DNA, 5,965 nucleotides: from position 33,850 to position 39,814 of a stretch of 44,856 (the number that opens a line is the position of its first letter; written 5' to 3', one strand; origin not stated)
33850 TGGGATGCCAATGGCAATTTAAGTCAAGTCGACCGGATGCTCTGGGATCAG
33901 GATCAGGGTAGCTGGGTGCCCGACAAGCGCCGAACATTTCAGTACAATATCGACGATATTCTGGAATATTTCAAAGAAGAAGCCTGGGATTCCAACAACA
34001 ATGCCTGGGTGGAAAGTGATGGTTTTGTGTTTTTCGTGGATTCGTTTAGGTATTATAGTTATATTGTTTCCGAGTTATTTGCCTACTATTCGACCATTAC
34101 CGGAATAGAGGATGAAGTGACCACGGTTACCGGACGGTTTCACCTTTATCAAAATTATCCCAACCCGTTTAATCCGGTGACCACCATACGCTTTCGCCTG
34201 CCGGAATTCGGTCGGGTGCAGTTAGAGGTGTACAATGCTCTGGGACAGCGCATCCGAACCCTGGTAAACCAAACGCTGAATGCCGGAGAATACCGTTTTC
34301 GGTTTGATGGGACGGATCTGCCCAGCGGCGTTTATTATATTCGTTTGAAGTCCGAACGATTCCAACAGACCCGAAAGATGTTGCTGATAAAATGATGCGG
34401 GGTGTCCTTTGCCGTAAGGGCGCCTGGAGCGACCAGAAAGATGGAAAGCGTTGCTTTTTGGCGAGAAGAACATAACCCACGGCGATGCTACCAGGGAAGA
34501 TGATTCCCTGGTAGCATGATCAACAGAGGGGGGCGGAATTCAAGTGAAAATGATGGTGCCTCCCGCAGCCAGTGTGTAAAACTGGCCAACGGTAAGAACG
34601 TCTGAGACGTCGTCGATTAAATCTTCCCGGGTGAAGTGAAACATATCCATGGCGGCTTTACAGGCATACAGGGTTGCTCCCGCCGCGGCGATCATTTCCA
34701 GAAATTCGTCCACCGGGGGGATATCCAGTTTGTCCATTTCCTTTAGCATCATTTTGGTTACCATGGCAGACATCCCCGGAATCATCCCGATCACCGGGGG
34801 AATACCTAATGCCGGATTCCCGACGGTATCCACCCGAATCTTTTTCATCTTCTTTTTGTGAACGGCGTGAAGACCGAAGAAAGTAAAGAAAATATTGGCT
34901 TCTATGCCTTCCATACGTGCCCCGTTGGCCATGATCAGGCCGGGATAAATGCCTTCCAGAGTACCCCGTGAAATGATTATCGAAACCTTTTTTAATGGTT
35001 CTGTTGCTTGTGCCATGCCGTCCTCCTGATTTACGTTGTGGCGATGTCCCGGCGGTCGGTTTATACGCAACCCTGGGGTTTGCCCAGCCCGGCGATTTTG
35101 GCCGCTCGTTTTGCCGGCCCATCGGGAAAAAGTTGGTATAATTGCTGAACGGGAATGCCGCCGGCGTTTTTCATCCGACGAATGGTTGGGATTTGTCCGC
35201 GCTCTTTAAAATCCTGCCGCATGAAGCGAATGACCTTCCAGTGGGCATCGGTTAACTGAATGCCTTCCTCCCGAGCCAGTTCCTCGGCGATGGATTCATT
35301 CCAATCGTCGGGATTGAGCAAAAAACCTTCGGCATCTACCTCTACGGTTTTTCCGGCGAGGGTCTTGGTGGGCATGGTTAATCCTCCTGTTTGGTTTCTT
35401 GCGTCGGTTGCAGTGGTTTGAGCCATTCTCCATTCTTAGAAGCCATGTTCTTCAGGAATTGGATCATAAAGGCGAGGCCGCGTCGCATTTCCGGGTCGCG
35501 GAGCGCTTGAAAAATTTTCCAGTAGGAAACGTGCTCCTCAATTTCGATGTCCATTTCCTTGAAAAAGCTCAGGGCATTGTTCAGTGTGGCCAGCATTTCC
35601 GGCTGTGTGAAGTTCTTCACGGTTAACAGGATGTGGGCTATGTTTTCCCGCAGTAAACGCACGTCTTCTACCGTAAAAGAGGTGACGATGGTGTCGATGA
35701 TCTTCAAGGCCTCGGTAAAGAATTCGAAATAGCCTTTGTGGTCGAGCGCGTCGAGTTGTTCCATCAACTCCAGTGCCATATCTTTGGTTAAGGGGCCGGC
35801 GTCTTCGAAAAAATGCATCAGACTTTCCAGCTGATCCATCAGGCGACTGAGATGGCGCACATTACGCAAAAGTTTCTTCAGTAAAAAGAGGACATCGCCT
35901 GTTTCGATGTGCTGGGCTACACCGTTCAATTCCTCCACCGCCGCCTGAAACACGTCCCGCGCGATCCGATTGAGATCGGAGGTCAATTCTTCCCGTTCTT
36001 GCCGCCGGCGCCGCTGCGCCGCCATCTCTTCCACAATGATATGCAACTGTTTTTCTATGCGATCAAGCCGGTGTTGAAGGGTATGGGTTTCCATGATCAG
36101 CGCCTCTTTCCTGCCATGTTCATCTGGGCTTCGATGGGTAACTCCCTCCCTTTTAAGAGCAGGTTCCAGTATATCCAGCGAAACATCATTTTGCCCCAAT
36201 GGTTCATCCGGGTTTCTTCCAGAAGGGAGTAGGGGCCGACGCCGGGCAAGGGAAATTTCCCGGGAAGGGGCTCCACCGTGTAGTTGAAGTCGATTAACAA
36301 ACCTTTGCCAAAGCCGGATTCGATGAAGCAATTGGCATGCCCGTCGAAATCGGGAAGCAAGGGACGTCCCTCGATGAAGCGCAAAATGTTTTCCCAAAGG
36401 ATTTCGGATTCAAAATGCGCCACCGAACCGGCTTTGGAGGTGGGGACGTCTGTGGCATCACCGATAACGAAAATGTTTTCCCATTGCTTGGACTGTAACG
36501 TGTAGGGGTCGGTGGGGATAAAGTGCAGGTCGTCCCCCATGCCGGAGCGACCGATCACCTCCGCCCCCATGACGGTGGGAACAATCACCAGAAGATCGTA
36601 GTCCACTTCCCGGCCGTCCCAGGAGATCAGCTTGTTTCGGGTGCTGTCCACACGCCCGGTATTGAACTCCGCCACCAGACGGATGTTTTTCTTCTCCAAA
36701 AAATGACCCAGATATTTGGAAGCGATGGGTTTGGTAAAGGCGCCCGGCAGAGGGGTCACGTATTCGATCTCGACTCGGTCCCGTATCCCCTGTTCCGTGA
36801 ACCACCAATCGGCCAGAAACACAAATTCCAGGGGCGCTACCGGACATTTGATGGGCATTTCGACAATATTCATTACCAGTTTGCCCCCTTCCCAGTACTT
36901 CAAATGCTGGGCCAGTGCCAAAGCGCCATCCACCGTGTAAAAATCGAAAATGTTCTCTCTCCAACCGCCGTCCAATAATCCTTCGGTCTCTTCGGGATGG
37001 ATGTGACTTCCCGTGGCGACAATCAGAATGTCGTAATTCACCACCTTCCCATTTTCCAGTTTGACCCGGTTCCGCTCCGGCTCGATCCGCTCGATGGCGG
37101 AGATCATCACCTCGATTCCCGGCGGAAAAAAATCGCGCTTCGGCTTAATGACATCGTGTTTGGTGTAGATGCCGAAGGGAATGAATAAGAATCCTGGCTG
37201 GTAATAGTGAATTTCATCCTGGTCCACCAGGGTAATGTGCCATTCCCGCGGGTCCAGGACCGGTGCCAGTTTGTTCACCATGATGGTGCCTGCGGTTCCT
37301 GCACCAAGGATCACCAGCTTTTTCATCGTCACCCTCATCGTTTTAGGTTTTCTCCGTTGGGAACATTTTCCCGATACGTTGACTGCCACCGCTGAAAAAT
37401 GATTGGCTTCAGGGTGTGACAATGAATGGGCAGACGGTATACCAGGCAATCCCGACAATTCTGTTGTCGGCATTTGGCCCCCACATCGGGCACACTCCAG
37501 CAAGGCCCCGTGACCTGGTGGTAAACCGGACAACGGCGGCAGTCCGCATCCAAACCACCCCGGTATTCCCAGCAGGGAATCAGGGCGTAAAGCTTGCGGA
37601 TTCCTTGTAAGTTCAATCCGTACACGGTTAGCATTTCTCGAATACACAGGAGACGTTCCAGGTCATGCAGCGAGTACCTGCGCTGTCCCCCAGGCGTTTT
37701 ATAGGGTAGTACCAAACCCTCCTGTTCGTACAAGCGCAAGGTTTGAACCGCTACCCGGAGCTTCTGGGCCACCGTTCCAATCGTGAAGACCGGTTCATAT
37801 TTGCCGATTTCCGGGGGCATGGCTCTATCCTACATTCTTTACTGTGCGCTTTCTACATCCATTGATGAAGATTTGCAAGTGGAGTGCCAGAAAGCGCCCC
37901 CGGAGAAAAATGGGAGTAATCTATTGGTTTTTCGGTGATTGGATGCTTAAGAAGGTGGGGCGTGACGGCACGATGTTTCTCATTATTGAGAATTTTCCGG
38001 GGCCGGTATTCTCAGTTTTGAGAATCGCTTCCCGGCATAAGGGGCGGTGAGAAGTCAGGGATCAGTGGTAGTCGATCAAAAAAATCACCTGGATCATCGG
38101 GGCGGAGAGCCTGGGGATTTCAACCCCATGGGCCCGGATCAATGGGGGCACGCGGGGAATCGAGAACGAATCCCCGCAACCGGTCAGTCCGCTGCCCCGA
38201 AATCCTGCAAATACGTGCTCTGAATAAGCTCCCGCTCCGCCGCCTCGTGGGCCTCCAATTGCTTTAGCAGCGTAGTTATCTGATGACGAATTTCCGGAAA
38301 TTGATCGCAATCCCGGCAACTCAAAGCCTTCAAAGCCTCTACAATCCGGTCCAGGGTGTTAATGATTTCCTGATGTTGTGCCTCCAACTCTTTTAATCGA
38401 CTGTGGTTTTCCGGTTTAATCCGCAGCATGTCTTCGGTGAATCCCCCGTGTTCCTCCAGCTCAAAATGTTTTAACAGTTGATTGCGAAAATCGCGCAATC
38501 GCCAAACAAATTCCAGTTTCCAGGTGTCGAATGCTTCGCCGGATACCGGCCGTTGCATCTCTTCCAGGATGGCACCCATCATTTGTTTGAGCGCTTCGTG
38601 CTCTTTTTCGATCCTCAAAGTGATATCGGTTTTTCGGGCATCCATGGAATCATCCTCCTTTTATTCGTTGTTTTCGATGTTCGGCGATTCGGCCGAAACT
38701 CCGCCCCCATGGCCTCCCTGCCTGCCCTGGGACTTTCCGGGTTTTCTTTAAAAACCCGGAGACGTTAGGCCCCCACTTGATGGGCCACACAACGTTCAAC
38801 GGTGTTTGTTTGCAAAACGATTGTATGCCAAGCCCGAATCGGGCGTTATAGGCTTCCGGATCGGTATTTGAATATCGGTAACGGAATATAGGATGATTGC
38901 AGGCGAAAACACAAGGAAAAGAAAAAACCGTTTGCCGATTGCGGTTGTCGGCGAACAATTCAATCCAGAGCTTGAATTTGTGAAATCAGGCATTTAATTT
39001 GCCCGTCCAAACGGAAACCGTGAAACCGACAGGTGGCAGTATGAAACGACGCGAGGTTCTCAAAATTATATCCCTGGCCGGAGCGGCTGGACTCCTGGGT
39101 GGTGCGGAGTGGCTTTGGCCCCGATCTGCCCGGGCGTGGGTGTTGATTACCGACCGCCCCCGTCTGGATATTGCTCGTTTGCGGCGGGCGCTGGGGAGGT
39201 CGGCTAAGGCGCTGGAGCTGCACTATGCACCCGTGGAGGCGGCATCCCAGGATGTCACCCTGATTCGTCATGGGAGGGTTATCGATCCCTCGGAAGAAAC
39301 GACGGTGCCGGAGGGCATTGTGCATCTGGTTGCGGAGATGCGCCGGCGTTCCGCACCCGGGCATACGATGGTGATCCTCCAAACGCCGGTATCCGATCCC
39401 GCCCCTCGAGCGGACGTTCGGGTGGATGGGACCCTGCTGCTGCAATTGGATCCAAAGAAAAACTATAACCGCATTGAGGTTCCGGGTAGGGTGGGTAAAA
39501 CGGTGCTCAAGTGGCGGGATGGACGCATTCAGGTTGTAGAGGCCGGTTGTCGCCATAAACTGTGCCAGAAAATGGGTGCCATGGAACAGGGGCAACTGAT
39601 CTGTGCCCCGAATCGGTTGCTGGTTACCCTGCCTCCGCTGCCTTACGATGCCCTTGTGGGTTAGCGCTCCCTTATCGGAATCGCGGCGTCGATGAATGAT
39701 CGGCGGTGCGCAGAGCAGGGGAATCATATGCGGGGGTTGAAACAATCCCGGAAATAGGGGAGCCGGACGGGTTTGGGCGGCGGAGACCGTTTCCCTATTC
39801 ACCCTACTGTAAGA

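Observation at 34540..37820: Sulfur oxidation/trafficking operon (SQR-like flavoprotein - DUF1641 - DsrC/TusE - DsrE-like) under a Cys-rich MerR-family regulator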

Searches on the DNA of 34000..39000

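Call 69: search_rna_families(source=window, start=34000, end=39000, threshold=evalue, max_evalue=1)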
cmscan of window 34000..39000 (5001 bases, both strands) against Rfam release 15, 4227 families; matches with E-value up to 1: 0.
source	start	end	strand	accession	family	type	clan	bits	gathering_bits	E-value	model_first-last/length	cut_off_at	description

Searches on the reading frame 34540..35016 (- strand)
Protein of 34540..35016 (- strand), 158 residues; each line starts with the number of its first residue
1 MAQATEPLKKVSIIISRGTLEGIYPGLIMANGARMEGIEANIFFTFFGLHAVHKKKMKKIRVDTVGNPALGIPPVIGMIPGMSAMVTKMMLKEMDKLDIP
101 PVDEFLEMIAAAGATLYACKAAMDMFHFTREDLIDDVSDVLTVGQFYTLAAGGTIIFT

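Call 4: search_protein_families(library=pfam, proteins=[window:34540-35016:-], max_evalue=0.01)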
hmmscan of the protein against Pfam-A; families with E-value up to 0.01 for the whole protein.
window:34540-35016:- (158 aa): 2 families
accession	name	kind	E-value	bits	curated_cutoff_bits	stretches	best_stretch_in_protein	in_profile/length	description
PF13686.11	DrsE_2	-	1.8e-31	109.6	25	1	9-150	3-148/156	DsrE/DsrF/DrsH-like family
PF02635.20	DsrE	-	3.3e-06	27.7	22.7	1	98-144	56-101/116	DsrE/DsrF-like family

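Call 5: search_protein_families(library=ncbifam, proteins=[window:34540-35016:-], max_evalue=0.01)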
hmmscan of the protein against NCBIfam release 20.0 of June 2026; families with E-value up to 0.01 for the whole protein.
window:34540-35016:- (158 aa): 1 family
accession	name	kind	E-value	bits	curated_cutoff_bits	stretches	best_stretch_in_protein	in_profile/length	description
NF047629.1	SulfCarrDsrE2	equivalog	1.2e-27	97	210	1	9-150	4-150/159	sulfur carrier protein DsrE2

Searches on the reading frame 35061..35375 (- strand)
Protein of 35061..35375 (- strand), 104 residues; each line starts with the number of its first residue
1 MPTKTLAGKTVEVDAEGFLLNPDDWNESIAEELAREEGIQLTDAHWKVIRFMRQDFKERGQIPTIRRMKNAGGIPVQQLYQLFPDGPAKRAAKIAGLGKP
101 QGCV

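Call 4: search_protein_families(library=pfam, proteins=[window:35061-35375:-], max_evalue=0.01)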
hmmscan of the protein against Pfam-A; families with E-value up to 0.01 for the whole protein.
window:35061-35375:- (104 aa): 2 families
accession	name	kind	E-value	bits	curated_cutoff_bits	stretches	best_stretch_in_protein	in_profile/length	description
PF04358.19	DsrC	-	7.1e-38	129.8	24.9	1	6-104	2-107/107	DsrC like protein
PF01726.22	LexA_DNA_bind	-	0.0097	16.1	23.7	0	40-73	3-36/65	LexA DNA binding domain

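Call 5: search_protein_families(library=ncbifam, proteins=[window:35061-35375:-], max_evalue=0.01)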
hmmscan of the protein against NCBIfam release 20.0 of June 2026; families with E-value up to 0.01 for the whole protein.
window:35061-35375:- (104 aa): 2 families
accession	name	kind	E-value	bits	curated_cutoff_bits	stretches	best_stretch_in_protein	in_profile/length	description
TIGR03342.1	dsrC_tusE_dsvC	subfamily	7.4e-30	103.5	53.5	1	6-104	3-108/108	TusE/DsrC/DsvC family sulfur relay protein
NF008562.0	PRK11508.1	equivalog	3.5e-23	81.8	191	1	6-104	4-109/109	sulfurtransferase TusE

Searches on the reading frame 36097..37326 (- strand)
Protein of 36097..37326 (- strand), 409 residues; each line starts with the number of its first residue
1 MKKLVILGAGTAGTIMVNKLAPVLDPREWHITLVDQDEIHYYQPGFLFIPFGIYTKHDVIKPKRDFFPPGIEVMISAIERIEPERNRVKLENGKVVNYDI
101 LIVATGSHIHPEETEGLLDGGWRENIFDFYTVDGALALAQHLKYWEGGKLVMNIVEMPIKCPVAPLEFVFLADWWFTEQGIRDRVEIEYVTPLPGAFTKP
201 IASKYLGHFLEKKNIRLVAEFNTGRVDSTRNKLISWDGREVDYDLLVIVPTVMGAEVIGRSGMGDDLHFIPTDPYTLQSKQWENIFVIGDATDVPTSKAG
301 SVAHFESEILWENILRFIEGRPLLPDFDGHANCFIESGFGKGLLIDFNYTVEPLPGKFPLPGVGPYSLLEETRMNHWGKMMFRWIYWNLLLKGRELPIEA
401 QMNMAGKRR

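Call 4: search_protein_families(library=pfam, proteins=[window:36097-37326:-], max_evalue=0.01)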
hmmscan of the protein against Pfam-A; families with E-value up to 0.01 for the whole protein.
window:36097-37326:- (409 aa): 3 families
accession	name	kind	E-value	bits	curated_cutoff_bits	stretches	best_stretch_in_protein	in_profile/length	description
PF07992.20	Pyr_redox_2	-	8.7e-13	48.8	26.1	1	3-138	2-136/291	Pyridine nucleotide-disulphide oxidoreductase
PF04820.20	Trp_halogenase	-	0.0014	18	21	0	3-45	1-43/458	Tryptophan halogenase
PF13454.12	NAD_binding_9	-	0.0032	17.9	21.8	0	5-38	1-34/155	FAD-NAD(P)-binding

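Call 5: search_protein_families(library=ncbifam, proteins=[window:36097-37326:-], max_evalue=0.01)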
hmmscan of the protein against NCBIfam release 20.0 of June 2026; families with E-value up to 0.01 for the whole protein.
window:36097-37326:- (409 aa): 9 families
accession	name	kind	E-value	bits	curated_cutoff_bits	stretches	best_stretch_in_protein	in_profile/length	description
NF049943.1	SQR_III_seleno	exception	2.6e-199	662.2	525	1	2-408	1-406/406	type III sulfide quinone reductase, selenoprotein subtype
TIGR03169.1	Nterm_to_SelD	hypoth_equivalog_domain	7.3e-13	48.6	310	1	4-323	2-316/365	pyridine nucleotide-disulfide oxidoreductase family protein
NF011565.0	PRK14989.1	subfamily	9.9e-07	27.2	883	1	3-109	5-113/847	nitrite reductase large subunit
NF042949.2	3PPDioc_HcaD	equivalog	1.5e-06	27.3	450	1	2-143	2-140/386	3-phenylpropionate/cinnamic acid dioxygenase ferredoxin--NAD(+) reductase subunit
TIGR02374.1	nitri_red_nirB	equivalog_domain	6.2e-06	24.9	578.35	1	4-110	1-109/794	nitrite reductase large subunit NirB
NF041682.1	ant_diox_AndAa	equivalog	0.00011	21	650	1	77-142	81-142/406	anthranilate 1,2-dioxygenase system ferredoxin--NAD(+) reductase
NF045765.1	PhenlGlyoxDHPadH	equivalog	0.00047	19.2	475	1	24-108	24-110/416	NADH-dependent phenylglyoxylate dehydrogenase subunit epsilon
NF003437.0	PRK04965.1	equivalog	0.00072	18.7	392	0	2-108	3-110/378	NADH:flavorubredoxin reductase NorW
TIGR03385.1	CoA_CoA_reduc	equivalog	0.0024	16.7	578.8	0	3-117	1-123/439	CoA-disulfide reductase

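Call 37: search_solved_structures(query=window:36097-37326:-, max_evalue=0.001, show_alignments=1)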
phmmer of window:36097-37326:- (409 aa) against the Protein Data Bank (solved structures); distinct sequences matched with E-value up to 0.001: 27.
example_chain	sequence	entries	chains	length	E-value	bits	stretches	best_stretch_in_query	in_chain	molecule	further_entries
8dhk_A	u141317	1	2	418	1.6e-39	139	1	4-393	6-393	Sulfide:quinone oxidoreductase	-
6mp5_A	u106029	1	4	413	5.6e-39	137.2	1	4-393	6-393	Sulfide:quinone oxidoreductase, mitochondrial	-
6mo6_A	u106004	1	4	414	5.7e-39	137.2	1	4-393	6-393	Sulfide:quinone oxidoreductase, mitochondrial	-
6oi5_A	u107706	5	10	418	5.9e-39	137.2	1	4-393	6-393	Sulfide:quinone oxidoreductase, mitochondrial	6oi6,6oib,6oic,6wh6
3hyv_A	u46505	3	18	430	9.4e-13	50.8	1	2-296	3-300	Sulfide-quinone reductase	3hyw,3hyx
6ynv_e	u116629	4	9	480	2.9e-12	49.2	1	76-335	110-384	ATPTT1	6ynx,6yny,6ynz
5n1t_A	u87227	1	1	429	1e-11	47.4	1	3-334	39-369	flavin-binding subunit of sulfide dehydrogenase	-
5kmp_A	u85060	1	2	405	2.3e-11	46.2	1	3-145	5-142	FAD-dependent pyridine nucleotide-disulfide oxidoreductase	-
4nwz_A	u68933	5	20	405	2.3e-11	46.2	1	3-145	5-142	FAD-dependent pyridine nucleotide-disulfide oxidoreductase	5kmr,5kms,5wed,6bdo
5kmq_A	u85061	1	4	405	2.3e-11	46.2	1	3-145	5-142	FAD-dependent pyridine nucleotide-disulfide oxidoreductase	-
3h8i_A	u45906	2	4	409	5.1e-11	45.1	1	3-312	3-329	NADH oxidase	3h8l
1fcd_A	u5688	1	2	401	2.6e-10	42.8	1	2-327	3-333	FLAVOCYTOCHROME C SULFIDE DEHYDROGENASE (FLAVIN-BINDING SUBUNIT)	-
3t2y_A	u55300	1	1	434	7.8e-10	41.2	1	3-296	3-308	Sulfide-quinone reductase, putative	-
3szf_A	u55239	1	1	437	1.1e-09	40.7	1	4-297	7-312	Sulfide-quinone reductase, putative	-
3szw_A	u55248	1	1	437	2.1e-09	39.8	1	4-296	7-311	Sulfide-quinone reductase, putative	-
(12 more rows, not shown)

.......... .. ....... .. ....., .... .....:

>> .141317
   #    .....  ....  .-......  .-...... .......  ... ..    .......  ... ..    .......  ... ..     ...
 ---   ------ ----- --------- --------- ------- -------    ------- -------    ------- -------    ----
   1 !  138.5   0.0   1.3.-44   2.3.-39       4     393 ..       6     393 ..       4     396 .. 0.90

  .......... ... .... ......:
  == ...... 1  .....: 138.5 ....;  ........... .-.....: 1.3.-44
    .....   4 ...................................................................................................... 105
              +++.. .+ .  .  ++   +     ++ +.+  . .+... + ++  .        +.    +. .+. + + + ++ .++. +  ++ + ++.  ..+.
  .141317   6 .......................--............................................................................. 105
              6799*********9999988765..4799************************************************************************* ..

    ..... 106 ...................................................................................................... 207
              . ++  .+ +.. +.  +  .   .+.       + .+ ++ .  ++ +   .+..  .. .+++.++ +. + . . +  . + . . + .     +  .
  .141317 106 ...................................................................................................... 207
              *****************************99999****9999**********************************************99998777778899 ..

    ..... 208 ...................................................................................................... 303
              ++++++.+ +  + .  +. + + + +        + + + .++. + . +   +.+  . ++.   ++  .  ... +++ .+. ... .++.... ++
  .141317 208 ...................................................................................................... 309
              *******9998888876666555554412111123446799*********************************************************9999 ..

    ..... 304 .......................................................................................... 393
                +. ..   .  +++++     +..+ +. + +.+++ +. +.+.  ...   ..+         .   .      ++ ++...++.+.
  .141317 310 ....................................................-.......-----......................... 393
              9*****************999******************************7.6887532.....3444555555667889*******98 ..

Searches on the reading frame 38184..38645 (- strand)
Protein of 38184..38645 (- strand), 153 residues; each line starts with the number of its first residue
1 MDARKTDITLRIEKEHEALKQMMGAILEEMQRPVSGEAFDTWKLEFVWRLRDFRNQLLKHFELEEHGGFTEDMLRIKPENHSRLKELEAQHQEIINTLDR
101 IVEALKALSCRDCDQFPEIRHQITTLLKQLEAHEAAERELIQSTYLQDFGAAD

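Call 4: search_protein_families(library=pfam, proteins=[window:38184-38645:-], max_evalue=0.01)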
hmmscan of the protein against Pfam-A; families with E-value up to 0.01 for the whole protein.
window:38184-38645:- (153 aa): 1 family
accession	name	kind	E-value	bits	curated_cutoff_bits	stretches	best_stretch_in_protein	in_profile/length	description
PF01814.28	Hemerythrin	-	5.5e-07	30.6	25.3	2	6-66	68-121/127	Hemerythrin HHE cation binding domain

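Call 5: search_protein_families(library=ncbifam, proteins=[window:38184-38645:-], max_evalue=0.01)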
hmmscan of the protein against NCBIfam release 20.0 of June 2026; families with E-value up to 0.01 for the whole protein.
window:38184-38645:- (153 aa): 2 families
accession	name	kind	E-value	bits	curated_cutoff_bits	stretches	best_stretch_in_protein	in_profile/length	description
TIGR02481.1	hemeryth_dom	domain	0.0017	18.4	51.75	0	84-144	10-65/126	hemerythrin domain-containing protein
NF033749.1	bact_hemeryth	subfamily_domain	0.0044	17.1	84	0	82-146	10-70/129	bacteriohemerythrin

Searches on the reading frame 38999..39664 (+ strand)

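Call 4: search_protein_families(library=pfam, proteins=[window:38999-39664:+], max_evalue=0.01)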
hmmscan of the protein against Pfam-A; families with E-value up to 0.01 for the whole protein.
window:38999-39664:+ (221 aa): 1 family
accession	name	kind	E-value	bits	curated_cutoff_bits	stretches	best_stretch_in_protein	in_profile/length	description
PF07009.16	NusG_II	-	5.3e-11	43.1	29.6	1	130-211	18-103/107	NusG domain II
